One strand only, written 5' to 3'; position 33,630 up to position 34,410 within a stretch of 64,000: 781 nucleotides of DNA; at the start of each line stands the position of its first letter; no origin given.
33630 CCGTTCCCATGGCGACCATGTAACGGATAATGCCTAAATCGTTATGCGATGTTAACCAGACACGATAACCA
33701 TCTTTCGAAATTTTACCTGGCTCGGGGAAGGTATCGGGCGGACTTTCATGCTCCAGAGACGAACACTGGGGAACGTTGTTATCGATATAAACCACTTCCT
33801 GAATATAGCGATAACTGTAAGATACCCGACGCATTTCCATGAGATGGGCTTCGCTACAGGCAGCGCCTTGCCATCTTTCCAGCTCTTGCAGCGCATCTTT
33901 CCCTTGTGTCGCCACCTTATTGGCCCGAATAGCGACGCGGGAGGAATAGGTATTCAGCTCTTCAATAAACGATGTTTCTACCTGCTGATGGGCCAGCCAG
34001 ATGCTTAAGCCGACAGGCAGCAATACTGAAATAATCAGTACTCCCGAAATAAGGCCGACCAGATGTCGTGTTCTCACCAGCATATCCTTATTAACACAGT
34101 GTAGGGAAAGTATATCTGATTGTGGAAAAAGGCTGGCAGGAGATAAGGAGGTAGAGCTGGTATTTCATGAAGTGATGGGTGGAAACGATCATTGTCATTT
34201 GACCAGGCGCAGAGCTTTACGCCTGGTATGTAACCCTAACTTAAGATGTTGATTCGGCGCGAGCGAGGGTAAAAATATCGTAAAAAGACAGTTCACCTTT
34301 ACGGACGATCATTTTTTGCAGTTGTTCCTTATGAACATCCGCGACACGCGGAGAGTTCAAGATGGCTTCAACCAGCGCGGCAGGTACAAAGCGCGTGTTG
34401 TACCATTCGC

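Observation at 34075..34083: pdeB start: GTG (516 aa) versus upstream ATG (518 aa)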

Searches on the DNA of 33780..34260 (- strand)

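Call 5: search_dna_similar(query=window:33780-34260:-, collection=ecoli_genomes, mode=near, max_rows=30, rows=spread)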
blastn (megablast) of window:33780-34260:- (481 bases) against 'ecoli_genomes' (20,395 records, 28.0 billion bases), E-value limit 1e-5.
Records with a match: 5424; places in all: 5440; records where one place covers at least 80% of the query: 5409.
Genomes with a match: 5424 of 5426; with a place that covers at least 80% of the query: 5409. Places per genome that has any: lowest 1, median 1, highest 2. On chromosomes: 5438 places; on plasmids: 2.
Best place of each record, by identity: >=99% 1680; 95-99% 3744.
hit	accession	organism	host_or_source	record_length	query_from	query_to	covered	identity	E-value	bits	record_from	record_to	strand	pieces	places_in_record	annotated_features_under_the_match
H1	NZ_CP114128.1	Escherichia coli strain PE164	pig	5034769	1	481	100%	100.0%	0e+0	889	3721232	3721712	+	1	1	pdeB: cyclic-guanylate-specific phosphodiesterase PdeB | ylaC: YlaC family protein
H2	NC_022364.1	Escherichia coli LY180 strain LY180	-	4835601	1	481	100%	99.6%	0e+0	878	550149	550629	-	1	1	pdeB: cyclic-guanylate-specific phosphodiesterase PdeB | ylaC: YlaC family protein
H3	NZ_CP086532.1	Escherichia coli strain Ec-042-T5-ESBL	Homo sapiens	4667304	1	481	100%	99.6%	0e+0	878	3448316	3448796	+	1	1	pdeB: cyclic-guanylate-specific phosphodiesterase PdeB | ylaC: YlaC family protein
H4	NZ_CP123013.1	Escherichia coli strain 18-4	Homo sapiens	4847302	1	481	100%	99.6%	0e+0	878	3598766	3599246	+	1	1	pdeB: cyclic-guanylate-specific phosphodiesterase PdeB | ylaC: YlaC family protein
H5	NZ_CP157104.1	Escherichia coli strain UTME-10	Sus scrofa domesticus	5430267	1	481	100%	99.6%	0e+0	878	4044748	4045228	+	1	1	pdeB: cyclic-guanylate-specific phosphodiesterase PdeB | YlaC family protein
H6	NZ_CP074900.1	Escherichia coli strain 10_253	Homo sapiens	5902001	1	481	100%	99.6%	0e+0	878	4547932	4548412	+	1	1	pdeB: cyclic-guanylate-specific phosphodiesterase PdeB | ylaC: YlaC family protein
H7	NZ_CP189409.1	Escherichia coli strain N779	Homo sapiens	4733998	1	481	100%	99.6%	0e+0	878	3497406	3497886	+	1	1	pdeB: cyclic-guanylate-specific phosphodiesterase PdeB | ylaC: YlaC family protein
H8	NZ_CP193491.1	Escherichia coli O103 strain WL1467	Comminuted pork product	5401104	1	481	100%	99.6%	0e+0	878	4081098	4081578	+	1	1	pdeB: cyclic di-3',5'-guanosine monophosphate phosphodiesterase PdeB | ylaC: YlaC family protein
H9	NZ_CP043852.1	Escherichia coli ATCC 8739 strain ATCC 8739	not applicable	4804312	1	481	100%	99.4%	0e+0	872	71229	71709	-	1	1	pdeB: cyclic-guanylate-specific phosphodiesterase PdeB | ylaC: YlaC family protein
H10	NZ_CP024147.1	Escherichia coli strain 14EC033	clinical patient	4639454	1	481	100%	99.0%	0e+0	861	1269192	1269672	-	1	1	pdeB: cyclic-guanylate-specific phosphodiesterase PdeB | ylaC: YlaC family protein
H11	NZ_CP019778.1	Escherichia coli strain NCTC86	Homo sapiens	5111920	1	481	100%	98.8%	0e+0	856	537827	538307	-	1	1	pdeB: cyclic-guanylate-specific phosphodiesterase PdeB | ylaC: YlaC family protein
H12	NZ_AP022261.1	Escherichia coli strain WP8-S18-ESBL-07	-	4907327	1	481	100%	98.8%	0e+0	856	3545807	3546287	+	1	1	pdeB: cyclic-guanylate-specific phosphodiesterase PdeB | ylaC: YlaC family protein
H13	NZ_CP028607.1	Escherichia coli strain 143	cattle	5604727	1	481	100%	98.8%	0e+0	856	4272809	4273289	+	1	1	pdeB: cyclic-guanylate-specific phosphodiesterase PdeB | ylaC: YlaC family protein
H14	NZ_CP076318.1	Escherichia coli strain Survcare045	Homo sapiens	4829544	1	481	100%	98.8%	0e+0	856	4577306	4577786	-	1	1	pdeB: cyclic-guanylate-specific phosphodiesterase PdeB | ylaC: YlaC family protein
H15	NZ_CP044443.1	Escherichia coli strain HeN100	-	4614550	1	481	100%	98.8%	0e+0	856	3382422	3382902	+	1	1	pdeB: cyclic-guanylate-specific phosphodiesterase PdeB | ylaC: YlaC family protein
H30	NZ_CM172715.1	Escherichia coli strain FCI56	Homo sapiens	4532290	1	164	34%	99.4%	2e-77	298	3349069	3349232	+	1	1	ylaC: YlaC family protein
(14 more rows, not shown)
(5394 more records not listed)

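Call 8: get_annotated_region(hit=H1, flank=1500)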
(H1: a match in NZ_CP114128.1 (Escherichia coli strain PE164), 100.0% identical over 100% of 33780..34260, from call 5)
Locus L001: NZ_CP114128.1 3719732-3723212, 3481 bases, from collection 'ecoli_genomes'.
description: Escherichia coli strain PE164 chromosome, complete genome
organism: Escherichia coli strain PE164 (NCBI taxid 562)
replicon: chromosome; assembly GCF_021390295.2
host: pig; source: diarrhea and blood; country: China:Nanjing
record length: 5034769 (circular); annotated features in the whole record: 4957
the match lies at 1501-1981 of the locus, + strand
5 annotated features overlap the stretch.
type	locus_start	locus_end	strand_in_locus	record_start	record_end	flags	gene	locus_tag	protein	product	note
CDS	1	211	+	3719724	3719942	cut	hha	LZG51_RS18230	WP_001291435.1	HHA domain-containing protein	-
CDS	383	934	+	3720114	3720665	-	maa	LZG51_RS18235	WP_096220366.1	maltose O-acetyltransferase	-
CDS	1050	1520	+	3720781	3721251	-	ylaC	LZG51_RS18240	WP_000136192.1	YlaC family protein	-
CDS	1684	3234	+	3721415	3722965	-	pdeB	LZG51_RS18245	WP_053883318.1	cyclic-guanylate-specific phosphodiesterase PdeB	-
CDS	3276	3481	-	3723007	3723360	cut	ybaA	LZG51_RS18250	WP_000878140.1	DUF1428 domain-containing protein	-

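Call 41: search_dna_similar(query=window:34064-34095:-, collection=ecoli_genomes, mode=near, max_evalue=10, max_rows=3)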
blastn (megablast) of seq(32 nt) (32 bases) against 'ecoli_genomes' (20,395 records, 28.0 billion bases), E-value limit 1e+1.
Records with a match: 5276; places in all: 5276; records where one place covers at least 80% of the query: 5276.
Genomes with a match: 5276 of 5426; with a place that covers at least 80% of the query: 5276. Places per genome that has any: lowest 1, median 1, highest 1. On chromosomes: 5274 places; on plasmids: 2.
Best place of each record, by identity: >=99% 5275; 95-99% 1.
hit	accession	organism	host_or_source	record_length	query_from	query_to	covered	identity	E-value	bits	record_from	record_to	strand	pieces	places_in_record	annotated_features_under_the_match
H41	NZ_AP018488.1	Escherichia coli O157:H7 strain PV15-279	Homo sapiens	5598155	1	32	100%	100.0%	1e-7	60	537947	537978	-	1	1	pdeB: cyclic-guanylate-specific phosphodiesterase PdeB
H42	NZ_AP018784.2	Escherichia coli strain SK1144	-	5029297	1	32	100%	100.0%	1e-7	60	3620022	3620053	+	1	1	pdeB: cyclic-guanylate-specific phosphodiesterase PdeB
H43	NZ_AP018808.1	Escherichia coli strain E2865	Bos taurus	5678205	1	32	100%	100.0%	1e-7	60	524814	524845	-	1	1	pdeB: cyclic-guanylate-specific phosphodiesterase PdeB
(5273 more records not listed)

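Call 43: search_dna_similar(query=window:34064-34095:-, collection=ecoli_genomes, mode=distant, max_evalue=1, max_rows=60, rows=spread)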
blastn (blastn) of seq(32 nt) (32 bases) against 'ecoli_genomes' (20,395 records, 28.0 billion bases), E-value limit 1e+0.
Records with a match: 5423; places in all: 5423; records where one place covers at least 80% of the query: 5422.
Genomes with a match: 5423 of 5426; with a place that covers at least 80% of the query: 5422. Places per genome that has any: lowest 1, median 1, highest 1. On chromosomes: 5421 places; on plasmids: 2.
Best place of each record, by identity: >=99% 5276; 95-99% 147.
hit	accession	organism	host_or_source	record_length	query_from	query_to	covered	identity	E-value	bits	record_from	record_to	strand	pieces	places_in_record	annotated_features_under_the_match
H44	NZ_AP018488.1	Escherichia coli O157:H7 strain PV15-279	Homo sapiens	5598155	1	32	100%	100.0%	1e-7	59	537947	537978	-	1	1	pdeB: cyclic-guanylate-specific phosphodiesterase PdeB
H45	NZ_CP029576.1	Escherichia coli strain DA33135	Homo sapiens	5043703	1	32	100%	100.0%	1e-7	59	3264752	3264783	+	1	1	pdeB: cyclic-guanylate-specific phosphodiesterase PdeB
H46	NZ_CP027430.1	Escherichia coli strain AS19-RrmA-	not applicable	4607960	1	32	100%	100.0%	1e-7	59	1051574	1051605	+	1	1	pdeB: cyclic-guanylate-specific phosphodiesterase PdeB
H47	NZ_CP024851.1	Escherichia coli strain AR_0006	missing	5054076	1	32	100%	100.0%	1e-7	59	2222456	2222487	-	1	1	pdeB: cyclic-guanylate-specific phosphodiesterase PdeB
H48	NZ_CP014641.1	Escherichia coli strain BLK9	engineered variant of Escherichia coli ...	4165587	1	32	100%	100.0%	1e-7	59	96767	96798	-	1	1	pdeB: cyclic-guanylate-specific phosphodiesterase PdeB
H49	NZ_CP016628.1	Escherichia coli strain FORC_041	Bulgogi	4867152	1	32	100%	100.0%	1e-7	59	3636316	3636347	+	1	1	pdeB: cyclic-guanylate-specific phosphodiesterase PdeB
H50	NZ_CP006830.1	Escherichia coli APEC O18 strain APEC O18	chicken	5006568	1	32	100%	100.0%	1e-7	59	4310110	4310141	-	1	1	pdeB: cyclic-guanylate-specific phosphodiesterase PdeB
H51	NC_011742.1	Escherichia coli S88 strain S88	-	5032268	1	32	100%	100.0%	1e-7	59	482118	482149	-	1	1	pdeB: cyclic di-3',5'-guanosine monophosphate phosphodiesterase PdeB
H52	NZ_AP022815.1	Escherichia coli strain JE86-ST05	Homo sapiens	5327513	1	32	100%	100.0%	1e-7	59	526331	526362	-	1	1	pdeB: cyclic-guanylate-specific phosphodiesterase PdeB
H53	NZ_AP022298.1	Escherichia coli strain BEC1-S17-ESBL-09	-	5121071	1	32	100%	100.0%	1e-7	59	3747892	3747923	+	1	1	pdeB: cyclic-guanylate-specific phosphodiesterase PdeB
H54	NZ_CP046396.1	Escherichia coli strain ampC_0069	Homo sapiens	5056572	1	32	100%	100.0%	1e-7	59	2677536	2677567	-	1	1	pdeB: cyclic-guanylate-specific phosphodiesterase PdeB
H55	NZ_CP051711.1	Escherichia coli strain SCU-123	Homo sapiens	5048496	1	32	100%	100.0%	1e-7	59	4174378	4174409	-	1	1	pdeB: cyclic-guanylate-specific phosphodiesterase PdeB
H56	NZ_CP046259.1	Escherichia coli strain ECO2947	Homo sapiens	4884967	1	32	100%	100.0%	1e-7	59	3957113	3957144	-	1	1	pdeB: cyclic-guanylate-specific phosphodiesterase PdeB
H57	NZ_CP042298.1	Escherichia coli strain RM9088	crow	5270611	1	32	100%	100.0%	1e-7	59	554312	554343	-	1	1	pdeB: cyclic-guanylate-specific phosphodiesterase PdeB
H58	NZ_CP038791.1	Escherichia coli strain PF9285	bovine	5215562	1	32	100%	100.0%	1e-7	59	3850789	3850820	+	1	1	pdeB: cyclic-guanylate-specific phosphodiesterase PdeB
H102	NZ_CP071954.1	Escherichia coli strain SB0258h1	Manawatu river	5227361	1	32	100%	96.9%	6e-6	55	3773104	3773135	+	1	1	pdeB: cyclic-guanylate-specific phosphodiesterase PdeB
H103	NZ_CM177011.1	Escherichia coli strain VL40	Homo sapiens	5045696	1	23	72%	100.0%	1e-2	43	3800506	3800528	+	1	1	none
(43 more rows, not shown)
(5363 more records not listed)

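Call 44: get_annotated_region(hit=H102, flank=300)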
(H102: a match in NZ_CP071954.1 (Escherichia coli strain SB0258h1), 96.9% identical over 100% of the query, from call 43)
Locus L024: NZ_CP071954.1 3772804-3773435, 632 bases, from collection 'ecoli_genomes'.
description: Escherichia coli strain SB0258h1 chromosome, complete genome
organism: Escherichia coli strain SB0258h1 (NCBI taxid 562)
replicon: chromosome; assembly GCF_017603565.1
host: -; source: Manawatu river; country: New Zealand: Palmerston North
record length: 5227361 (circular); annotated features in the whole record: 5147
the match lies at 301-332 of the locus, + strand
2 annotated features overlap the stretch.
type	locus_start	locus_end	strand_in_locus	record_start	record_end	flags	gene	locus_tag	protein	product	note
CDS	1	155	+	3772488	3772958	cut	ylaC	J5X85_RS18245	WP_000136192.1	YlaC family protein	-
CDS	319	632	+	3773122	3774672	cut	pdeB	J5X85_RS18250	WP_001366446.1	cyclic-guanylate-specific phosphodiesterase PdeB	-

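Call 45: get_annotated_region(hit=H103, flank=2500)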
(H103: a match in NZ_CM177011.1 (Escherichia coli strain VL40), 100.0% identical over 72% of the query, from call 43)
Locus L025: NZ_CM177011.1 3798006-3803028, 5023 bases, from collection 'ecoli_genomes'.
description: Escherichia coli strain VL40 chromosome, whole genome shotgun sequence
organism: Escherichia coli strain VL40 (NCBI taxid 562)
replicon: chromosome; assembly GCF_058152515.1
host: Homo sapiens; source: stool; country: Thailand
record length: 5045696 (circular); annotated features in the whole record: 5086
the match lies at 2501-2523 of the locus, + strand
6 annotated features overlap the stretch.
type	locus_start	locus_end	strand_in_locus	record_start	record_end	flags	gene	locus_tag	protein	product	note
CDS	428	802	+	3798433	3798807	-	tomB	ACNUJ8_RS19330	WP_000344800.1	Hha toxicity modulator TomB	-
CDS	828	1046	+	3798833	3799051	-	hha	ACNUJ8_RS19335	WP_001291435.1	hemolysin expression-modulating protein Hha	-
CDS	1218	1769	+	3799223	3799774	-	maa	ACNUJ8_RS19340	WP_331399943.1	maltose O-acetyltransferase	-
CDS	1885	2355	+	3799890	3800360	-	ylaC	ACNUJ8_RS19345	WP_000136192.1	YlaC family protein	-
CDS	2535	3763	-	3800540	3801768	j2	-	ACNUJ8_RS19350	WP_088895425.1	IS3-like element IS2 family transposase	programmed frameshift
CDS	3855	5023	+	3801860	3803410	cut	pdeB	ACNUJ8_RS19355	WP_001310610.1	cyclic-guanylate-specific phosphodiesterase PdeB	-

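Call 61: get_annotated_region(hit=H30, flank=2500)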
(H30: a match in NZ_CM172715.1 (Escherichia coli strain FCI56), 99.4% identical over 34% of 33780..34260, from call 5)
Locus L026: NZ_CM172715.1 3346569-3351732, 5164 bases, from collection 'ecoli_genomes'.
description: Escherichia coli strain FCI56 chromosome, whole genome shotgun sequence
organism: Escherichia coli strain FCI56 (NCBI taxid 562)
replicon: chromosome; assembly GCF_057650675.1
host: Homo sapiens; source: other; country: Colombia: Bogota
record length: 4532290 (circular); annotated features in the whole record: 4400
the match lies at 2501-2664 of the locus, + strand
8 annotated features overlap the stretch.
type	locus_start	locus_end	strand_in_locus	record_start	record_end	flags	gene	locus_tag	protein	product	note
CDS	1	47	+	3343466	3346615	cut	acrB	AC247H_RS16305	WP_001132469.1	efflux RND transporter permease AcrB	-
CDS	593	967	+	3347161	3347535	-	tomB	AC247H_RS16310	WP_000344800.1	Hha toxicity modulator TomB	-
CDS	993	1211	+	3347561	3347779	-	hha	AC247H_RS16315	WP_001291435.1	HHA domain-containing protein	-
CDS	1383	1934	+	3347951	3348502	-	maa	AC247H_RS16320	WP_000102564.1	maltose O-acetyltransferase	-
CDS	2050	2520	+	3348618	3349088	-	ylaC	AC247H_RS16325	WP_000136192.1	YlaC family protein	-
CDS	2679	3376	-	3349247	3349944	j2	-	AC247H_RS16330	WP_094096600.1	IS1-like element IS1A family transposase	programmed frameshift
CDS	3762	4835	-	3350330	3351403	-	-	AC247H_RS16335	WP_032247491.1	site-specific integrase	-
SRP_RNA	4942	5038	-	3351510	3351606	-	ffs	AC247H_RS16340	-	signal recognition particle sRNA small type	-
